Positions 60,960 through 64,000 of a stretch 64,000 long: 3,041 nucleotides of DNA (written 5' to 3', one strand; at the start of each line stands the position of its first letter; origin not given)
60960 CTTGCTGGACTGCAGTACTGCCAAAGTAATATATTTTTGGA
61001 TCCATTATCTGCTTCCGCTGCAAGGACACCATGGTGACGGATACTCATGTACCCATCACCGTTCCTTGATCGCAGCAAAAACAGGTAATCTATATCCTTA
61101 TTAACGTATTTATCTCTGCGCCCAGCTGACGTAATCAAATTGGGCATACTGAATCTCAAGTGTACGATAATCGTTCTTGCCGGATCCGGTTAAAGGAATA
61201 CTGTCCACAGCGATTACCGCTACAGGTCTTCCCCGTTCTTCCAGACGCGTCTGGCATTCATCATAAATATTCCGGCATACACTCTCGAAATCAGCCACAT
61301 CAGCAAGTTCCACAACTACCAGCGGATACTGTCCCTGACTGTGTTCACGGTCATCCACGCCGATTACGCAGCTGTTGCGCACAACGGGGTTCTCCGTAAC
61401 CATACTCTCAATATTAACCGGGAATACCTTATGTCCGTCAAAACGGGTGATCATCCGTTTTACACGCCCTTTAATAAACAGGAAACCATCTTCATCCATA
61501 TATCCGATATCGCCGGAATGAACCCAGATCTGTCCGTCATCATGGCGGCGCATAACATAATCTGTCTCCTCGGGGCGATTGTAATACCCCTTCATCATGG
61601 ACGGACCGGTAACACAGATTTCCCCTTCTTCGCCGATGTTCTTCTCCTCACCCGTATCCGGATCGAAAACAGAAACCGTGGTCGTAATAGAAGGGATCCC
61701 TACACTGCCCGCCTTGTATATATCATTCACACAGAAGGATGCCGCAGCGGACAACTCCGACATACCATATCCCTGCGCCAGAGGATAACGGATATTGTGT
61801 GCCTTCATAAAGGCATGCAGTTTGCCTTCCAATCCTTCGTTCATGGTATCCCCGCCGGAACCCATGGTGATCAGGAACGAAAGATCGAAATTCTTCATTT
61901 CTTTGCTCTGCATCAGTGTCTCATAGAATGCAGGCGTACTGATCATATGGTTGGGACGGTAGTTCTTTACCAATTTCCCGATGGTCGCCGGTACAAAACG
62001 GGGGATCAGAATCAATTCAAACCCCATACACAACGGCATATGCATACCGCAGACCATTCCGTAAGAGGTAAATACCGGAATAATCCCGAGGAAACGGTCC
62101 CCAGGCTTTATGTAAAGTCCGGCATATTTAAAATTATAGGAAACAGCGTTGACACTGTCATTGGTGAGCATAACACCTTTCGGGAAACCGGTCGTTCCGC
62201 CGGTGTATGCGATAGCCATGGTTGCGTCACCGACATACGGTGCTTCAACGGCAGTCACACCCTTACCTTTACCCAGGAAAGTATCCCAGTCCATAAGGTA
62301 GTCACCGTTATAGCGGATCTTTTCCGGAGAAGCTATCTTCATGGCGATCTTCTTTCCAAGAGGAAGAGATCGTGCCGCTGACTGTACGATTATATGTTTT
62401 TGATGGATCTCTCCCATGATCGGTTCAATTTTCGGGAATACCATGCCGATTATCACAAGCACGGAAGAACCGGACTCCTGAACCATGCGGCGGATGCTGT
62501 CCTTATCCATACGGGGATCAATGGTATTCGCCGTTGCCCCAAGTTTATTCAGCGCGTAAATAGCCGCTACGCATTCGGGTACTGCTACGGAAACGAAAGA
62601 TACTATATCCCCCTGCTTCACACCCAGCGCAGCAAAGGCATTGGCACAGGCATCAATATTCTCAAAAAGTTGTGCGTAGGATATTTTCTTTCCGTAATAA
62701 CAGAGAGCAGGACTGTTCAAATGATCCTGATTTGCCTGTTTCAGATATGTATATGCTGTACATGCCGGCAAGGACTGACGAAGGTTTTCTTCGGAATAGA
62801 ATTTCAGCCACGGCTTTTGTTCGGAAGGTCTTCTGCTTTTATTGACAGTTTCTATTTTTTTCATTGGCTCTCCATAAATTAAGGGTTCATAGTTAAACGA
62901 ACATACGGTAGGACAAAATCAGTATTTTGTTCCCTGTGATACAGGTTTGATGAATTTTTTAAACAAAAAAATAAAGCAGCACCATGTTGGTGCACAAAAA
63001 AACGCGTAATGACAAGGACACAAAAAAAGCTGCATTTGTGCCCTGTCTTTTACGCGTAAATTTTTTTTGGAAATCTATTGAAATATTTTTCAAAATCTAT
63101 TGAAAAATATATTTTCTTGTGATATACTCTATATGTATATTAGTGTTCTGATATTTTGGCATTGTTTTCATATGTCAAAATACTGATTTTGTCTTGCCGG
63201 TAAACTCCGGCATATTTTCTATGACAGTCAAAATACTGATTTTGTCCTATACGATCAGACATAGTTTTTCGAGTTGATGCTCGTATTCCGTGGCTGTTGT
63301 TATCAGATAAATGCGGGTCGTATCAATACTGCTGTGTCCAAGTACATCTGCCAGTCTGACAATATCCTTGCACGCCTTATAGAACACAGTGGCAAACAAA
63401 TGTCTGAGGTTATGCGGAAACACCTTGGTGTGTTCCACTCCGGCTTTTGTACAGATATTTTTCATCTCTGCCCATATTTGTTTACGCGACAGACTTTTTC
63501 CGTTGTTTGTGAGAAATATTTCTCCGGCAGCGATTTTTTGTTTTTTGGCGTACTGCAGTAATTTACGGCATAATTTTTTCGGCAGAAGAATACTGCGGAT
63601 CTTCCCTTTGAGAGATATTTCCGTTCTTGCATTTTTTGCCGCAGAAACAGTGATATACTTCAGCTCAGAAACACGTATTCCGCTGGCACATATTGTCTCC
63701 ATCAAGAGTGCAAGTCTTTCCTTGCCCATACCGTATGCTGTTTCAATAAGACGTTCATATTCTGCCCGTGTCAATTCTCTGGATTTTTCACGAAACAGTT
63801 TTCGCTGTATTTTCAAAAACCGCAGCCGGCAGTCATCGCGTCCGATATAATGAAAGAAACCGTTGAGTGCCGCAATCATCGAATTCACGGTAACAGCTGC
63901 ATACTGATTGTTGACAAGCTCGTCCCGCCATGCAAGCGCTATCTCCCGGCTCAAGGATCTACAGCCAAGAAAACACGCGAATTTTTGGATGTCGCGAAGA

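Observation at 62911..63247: Candidate invertible promoter switch (inverton) between a tyrosine recombinase and the ligase / giant-dockerin / cohesin operon, captured in the OFF orientation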

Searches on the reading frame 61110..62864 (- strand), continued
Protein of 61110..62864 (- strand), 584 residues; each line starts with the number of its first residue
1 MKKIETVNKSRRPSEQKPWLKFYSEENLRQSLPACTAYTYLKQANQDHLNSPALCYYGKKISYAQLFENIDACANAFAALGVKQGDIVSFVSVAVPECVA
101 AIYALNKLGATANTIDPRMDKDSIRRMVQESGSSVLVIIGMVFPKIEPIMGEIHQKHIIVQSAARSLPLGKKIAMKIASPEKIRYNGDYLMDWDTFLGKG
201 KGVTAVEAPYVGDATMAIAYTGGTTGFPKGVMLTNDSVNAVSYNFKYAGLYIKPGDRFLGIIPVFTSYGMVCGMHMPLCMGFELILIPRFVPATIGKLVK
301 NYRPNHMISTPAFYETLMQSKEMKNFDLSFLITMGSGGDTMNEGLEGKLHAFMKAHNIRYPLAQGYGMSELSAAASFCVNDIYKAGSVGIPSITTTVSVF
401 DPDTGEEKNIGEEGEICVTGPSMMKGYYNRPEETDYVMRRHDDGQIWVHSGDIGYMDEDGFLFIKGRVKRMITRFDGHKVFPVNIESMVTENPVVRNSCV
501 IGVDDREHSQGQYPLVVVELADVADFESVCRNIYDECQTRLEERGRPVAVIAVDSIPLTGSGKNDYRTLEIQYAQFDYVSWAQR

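Call 84: find_encoding_contigs(protein=P0008, flank=4000, max_places=10)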
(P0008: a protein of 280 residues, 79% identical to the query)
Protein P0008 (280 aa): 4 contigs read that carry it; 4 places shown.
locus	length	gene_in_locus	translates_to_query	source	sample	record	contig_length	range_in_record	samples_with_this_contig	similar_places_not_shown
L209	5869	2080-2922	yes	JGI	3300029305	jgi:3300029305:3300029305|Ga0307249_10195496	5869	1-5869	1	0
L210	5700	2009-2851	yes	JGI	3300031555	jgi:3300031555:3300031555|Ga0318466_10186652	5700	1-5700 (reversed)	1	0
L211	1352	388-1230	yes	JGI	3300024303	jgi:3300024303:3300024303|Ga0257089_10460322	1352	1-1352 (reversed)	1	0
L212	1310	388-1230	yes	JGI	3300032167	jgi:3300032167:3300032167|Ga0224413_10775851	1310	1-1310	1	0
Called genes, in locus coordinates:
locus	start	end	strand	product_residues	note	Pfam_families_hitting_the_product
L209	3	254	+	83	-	?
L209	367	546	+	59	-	-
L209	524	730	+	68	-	PF06135:IreB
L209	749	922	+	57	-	-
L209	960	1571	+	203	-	PF00005:ABC_tran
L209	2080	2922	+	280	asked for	PF02899:Phage_int_SAM_1 (weak), PF00589:Phage_integrase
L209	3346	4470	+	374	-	PF14311:DUF4379, PF22799:PIR1-like_C (faint), PF24441:DUF7560 (faint), PF14311:DUF4379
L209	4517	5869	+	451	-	?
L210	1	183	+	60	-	?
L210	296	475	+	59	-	-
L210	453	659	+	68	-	PF06135:IreB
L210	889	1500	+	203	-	PF00005:ABC_tran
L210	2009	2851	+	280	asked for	PF02899:Phage_int_SAM_1 (weak), PF00589:Phage_integrase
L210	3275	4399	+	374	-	PF14311:DUF4379, PF22799:PIR1-like_C (faint), PF24441:DUF7560 (faint), PF14311:DUF4379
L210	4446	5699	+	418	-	?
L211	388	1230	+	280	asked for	PF02899:Phage_int_SAM_1 (weak), PF00589:Phage_integrase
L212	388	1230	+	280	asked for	PF02899:Phage_int_SAM_1 (weak), PF00589:Phage_integrase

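Call 89: find_encoding_contigs(protein=P0005, flank=3000, max_places=10)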
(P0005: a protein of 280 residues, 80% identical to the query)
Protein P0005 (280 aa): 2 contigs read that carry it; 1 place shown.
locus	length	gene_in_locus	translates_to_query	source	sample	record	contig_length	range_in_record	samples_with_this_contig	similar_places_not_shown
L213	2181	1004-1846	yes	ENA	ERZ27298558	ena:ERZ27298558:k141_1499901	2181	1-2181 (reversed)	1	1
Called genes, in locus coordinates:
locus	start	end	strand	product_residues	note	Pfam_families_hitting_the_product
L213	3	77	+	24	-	?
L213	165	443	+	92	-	-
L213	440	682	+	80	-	PF20124:DUF6514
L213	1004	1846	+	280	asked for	PF00589:Phage_integrase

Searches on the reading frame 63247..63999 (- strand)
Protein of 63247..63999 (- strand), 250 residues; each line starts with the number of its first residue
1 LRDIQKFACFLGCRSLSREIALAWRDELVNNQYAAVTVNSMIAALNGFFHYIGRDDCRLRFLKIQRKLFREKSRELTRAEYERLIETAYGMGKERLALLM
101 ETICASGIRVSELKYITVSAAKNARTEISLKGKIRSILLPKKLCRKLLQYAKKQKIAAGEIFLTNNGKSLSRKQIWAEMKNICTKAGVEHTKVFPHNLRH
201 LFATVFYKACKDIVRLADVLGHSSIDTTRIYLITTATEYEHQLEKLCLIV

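Call 10: search_protein_families(library=pfam, proteins=[window:63247-63999:-])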
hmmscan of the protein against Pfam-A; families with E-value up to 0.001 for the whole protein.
window:63247-63999:- (250 aa): 1 family
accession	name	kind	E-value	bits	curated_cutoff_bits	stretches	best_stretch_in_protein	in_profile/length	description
PF00589.27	Phage_integrase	-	1.1e-21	77.8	27.1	1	76-232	3-166/172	Phage integrase family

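Call 11: search_protein_families(library=ncbifam, proteins=[window:63247-63999:-])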
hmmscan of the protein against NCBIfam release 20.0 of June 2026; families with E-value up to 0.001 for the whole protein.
window:63247-63999:- (250 aa): 10 families
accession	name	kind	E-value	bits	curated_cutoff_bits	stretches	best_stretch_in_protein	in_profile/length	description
NF040815.2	recomb_XerA_Arch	equivalog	9.3e-36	123.7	220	1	19-239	41-259/263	site-specific tyrosine recombinase/integron integrase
TIGR02225.1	recomb_XerD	equivalog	1e-30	107.1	329.6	1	2-238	23-278/290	site-specific tyrosine recombinase XerD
NF001399.0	PRK00283.1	subfamily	6.3e-29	101.2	279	1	17-238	52-287/300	tyrosine recombinase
TIGR02224.1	recomb_XerC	equivalog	1.3e-27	96.9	335.15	1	13-237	41-280/295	tyrosine recombinase XerC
NF003462.0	PRK05084.1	equivalog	3.2e-17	62.3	267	1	87-246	188-356/360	tyrosine recombinase XerS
TIGR02249.1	integrase_gron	subfamily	2.1e-13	50.4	265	1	170-231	237-297/315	integron integrase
NF002331.0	PRK01287.1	subfamily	7.4e-10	38.3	371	1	86-232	157-310/365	site-specific tyrosine recombinase XerC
NF011946.0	PRK15417.1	equivalog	1.9e-07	30.6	435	1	179-232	261-313/337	integron integrase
NF007371.0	PRK09871.1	subfamily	3.2e-07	30.1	222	1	158-246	99-186/198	tyrosine-type DNA invertase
NF007370.0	PRK09870.1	subfamily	1.6e-06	27.9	221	1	72-237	9-182/200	tyrosine-type DNA invertase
